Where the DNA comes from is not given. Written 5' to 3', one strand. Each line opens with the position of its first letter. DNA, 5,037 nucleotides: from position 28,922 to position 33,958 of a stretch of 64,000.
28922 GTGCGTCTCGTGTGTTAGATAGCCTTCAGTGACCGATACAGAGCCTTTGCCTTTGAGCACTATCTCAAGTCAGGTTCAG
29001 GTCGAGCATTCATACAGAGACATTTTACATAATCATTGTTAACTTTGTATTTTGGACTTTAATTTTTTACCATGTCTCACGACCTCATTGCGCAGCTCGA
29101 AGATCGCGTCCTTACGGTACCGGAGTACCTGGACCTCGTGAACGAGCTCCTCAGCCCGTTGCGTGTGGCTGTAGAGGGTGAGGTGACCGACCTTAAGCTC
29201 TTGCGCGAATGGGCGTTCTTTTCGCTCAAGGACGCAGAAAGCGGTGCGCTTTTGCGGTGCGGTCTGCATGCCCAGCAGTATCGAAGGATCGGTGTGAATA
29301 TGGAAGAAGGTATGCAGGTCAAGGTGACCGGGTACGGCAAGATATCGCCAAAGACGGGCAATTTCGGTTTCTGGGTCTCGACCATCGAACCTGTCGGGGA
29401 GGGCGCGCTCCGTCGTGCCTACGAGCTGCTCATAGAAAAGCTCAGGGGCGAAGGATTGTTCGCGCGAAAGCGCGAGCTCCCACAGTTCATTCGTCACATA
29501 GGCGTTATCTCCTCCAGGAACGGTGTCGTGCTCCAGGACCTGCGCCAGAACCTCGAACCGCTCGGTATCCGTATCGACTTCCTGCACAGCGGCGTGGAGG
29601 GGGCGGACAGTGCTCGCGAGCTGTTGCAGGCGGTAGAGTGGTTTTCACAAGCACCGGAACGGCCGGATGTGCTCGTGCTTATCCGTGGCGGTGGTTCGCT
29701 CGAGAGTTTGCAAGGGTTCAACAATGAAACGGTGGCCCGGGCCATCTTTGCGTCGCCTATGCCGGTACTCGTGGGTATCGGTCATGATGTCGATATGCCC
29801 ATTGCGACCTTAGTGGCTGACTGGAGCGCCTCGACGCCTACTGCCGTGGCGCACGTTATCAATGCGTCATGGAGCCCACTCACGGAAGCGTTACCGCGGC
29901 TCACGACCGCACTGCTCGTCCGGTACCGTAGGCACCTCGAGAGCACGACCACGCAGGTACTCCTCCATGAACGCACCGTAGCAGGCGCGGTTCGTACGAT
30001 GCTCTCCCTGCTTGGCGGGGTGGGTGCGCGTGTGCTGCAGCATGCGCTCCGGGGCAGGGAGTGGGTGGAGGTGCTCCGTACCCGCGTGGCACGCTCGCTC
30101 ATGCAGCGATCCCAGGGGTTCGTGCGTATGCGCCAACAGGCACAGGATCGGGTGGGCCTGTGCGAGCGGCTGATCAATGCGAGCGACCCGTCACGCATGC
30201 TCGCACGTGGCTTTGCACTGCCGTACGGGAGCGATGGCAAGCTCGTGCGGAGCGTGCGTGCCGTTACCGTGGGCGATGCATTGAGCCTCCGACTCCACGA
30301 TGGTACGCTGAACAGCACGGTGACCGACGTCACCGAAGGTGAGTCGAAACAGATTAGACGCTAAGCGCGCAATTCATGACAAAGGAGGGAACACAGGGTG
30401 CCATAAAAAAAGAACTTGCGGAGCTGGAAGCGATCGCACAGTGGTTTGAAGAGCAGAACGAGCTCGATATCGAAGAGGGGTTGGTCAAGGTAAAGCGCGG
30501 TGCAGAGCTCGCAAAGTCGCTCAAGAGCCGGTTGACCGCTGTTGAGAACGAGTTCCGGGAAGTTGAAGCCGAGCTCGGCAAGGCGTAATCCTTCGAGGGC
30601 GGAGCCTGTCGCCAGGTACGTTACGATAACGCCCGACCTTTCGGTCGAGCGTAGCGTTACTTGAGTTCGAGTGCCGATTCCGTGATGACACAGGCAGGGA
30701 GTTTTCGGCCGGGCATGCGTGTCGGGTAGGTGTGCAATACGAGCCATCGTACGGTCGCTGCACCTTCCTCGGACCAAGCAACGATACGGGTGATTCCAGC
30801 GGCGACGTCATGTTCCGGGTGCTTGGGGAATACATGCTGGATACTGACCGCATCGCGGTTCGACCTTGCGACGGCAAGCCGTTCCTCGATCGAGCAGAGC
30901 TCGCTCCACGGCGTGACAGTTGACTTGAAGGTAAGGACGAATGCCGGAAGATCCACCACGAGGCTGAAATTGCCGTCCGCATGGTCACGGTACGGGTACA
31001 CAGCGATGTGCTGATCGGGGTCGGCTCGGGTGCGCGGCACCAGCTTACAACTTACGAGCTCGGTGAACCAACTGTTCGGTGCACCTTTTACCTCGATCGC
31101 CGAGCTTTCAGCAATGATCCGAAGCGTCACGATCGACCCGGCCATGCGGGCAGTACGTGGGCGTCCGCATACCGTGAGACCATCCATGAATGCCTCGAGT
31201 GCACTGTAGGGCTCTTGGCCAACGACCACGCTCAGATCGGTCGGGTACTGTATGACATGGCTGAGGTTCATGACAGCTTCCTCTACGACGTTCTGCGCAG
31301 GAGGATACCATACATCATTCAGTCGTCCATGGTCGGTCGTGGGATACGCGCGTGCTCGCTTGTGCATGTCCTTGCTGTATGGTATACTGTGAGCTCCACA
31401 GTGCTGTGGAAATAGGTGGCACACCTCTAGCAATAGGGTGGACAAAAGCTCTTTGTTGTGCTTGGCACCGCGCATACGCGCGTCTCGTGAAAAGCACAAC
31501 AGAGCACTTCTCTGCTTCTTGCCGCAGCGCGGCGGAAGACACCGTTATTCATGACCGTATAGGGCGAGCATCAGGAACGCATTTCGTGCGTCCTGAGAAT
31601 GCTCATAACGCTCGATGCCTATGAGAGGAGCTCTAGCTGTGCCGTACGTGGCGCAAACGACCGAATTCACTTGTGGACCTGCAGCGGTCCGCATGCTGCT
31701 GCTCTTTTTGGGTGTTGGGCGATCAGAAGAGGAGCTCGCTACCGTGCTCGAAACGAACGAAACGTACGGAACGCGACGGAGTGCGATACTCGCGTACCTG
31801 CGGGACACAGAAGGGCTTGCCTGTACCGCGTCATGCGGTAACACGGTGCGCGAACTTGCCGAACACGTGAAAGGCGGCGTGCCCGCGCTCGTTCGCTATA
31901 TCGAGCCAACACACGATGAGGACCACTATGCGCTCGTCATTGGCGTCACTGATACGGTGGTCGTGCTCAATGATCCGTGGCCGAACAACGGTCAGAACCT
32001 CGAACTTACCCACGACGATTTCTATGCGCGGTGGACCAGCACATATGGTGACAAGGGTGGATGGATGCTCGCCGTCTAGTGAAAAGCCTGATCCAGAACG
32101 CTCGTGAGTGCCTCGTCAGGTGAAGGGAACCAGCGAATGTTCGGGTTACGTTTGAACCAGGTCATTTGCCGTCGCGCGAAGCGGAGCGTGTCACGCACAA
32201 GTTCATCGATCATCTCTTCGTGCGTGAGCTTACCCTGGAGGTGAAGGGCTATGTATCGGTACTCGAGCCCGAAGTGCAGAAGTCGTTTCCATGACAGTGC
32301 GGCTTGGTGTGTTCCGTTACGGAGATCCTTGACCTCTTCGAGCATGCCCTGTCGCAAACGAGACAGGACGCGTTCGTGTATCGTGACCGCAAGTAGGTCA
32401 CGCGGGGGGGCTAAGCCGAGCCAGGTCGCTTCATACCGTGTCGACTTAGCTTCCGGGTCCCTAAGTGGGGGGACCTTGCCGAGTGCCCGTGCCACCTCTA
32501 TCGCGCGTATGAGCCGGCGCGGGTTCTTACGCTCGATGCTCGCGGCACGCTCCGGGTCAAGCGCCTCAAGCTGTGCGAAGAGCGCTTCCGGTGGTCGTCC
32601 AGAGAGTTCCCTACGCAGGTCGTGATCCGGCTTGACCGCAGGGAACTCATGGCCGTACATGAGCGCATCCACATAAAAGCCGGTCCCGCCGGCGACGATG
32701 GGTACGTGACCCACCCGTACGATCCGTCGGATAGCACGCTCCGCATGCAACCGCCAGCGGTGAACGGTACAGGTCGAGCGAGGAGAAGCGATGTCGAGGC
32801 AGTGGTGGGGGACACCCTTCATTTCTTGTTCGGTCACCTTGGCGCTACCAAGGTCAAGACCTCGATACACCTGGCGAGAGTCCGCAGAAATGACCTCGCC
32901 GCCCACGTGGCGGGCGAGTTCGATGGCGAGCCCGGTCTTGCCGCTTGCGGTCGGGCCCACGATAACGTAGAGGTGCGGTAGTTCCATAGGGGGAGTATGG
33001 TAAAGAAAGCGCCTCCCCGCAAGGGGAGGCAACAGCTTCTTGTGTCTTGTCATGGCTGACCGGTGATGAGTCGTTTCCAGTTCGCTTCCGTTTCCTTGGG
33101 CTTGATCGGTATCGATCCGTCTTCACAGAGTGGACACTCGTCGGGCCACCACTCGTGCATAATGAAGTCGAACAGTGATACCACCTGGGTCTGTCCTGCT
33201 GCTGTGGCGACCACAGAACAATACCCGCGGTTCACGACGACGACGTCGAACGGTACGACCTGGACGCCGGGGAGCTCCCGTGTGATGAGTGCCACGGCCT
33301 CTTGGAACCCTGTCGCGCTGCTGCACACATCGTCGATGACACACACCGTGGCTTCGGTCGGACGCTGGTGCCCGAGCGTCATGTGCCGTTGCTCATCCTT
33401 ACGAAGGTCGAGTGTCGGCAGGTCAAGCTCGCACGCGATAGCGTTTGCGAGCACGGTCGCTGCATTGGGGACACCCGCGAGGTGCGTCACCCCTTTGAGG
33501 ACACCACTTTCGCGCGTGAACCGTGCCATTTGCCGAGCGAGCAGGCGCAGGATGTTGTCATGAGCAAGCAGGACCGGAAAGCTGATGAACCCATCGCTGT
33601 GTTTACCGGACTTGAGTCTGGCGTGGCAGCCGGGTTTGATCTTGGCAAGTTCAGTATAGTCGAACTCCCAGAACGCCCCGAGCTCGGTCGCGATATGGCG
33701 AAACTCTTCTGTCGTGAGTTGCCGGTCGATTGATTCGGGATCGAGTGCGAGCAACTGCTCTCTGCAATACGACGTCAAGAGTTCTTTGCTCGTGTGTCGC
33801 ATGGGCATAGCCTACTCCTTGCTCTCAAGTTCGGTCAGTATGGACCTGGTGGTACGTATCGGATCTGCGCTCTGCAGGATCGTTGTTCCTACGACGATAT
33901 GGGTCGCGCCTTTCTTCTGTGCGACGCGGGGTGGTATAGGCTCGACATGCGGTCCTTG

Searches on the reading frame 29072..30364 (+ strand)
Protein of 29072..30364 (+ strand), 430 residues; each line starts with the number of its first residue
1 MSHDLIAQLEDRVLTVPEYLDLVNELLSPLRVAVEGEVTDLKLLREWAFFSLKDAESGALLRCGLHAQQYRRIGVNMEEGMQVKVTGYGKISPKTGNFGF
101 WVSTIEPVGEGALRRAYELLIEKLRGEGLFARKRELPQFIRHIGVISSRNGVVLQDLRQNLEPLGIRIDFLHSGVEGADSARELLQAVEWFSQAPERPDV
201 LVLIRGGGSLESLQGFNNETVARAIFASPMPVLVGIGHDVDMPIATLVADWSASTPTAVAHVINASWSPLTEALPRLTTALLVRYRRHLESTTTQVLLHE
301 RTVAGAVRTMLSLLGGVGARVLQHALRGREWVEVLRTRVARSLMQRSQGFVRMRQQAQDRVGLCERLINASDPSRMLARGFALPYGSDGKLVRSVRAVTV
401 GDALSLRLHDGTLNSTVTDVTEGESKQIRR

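Call 8: search_protein_families(library=pfam, proteins=[window:29072-30364:+], max_evalue=0.001)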
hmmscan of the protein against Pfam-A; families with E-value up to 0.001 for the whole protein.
window:29072-30364:+ (430 aa): 2 families
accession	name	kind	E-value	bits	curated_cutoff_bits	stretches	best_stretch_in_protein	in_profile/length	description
PF02601.20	Exonuc_VII_L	-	6.3e-56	190.6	35.9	1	131-415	5-314/315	Exonuclease VII, large subunit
PF13742.12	tRNA_anti_2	-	3.6e-12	46.8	27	1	15-106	2-95/95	OB-fold nucleic acid binding domain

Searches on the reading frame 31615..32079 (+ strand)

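Call 95: search_protein_families(library=pfam, proteins=[window:31615-32079:+], max_evalue=0.01)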
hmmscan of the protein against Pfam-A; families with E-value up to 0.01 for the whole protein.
window:31615-32079:+ (154 aa): 3 families
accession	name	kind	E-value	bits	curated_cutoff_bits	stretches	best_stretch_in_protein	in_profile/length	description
PF13529.12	Peptidase_C39_2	-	5.1e-13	50.3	24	1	7-122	1-143/143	Peptidase_C39 like family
PF03412.21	Peptidase_C39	-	3.9e-09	36.9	22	1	9-142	2-123/133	Peptidase C39 family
PF11814.14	DUF3335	-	4.7e-09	36.5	25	1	9-32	1-24/206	Peptidase_C39 like family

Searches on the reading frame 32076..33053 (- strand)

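Call 9: search_protein_families(library=pfam, proteins=[window:32076-33053:-], max_evalue=0.001)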
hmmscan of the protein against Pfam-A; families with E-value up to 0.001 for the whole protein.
window:32076-33053:- (325 aa): 2 families
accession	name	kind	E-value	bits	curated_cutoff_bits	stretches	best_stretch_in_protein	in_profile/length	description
PF01715.23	IPPT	-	2.1e-64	217.9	23.6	1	61-302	1-242/243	IPP transferase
PF01745.22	IPT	-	5.8e-10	39.4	20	1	27-84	2-59/233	Isopentenyl transferase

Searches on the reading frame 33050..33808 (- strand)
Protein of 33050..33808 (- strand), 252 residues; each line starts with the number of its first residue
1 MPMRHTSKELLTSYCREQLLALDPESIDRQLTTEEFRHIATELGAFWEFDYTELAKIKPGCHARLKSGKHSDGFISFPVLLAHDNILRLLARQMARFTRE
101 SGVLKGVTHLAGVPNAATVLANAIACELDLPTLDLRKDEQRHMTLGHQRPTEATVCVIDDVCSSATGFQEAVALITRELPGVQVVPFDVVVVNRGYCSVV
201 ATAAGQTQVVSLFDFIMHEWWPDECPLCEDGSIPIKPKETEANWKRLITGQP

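Call 9: search_protein_families(library=pfam, proteins=[window:33050-33808:-], max_evalue=0.001)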
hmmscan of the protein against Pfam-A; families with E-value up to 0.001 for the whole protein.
window:33050-33808:- (252 aa): 1 family
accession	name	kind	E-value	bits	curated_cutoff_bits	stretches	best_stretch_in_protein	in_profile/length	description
PF00156.33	Pribosyltran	-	6.9e-05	22.6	26.3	1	83-177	8-112/158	Phosphoribosyl transferase domain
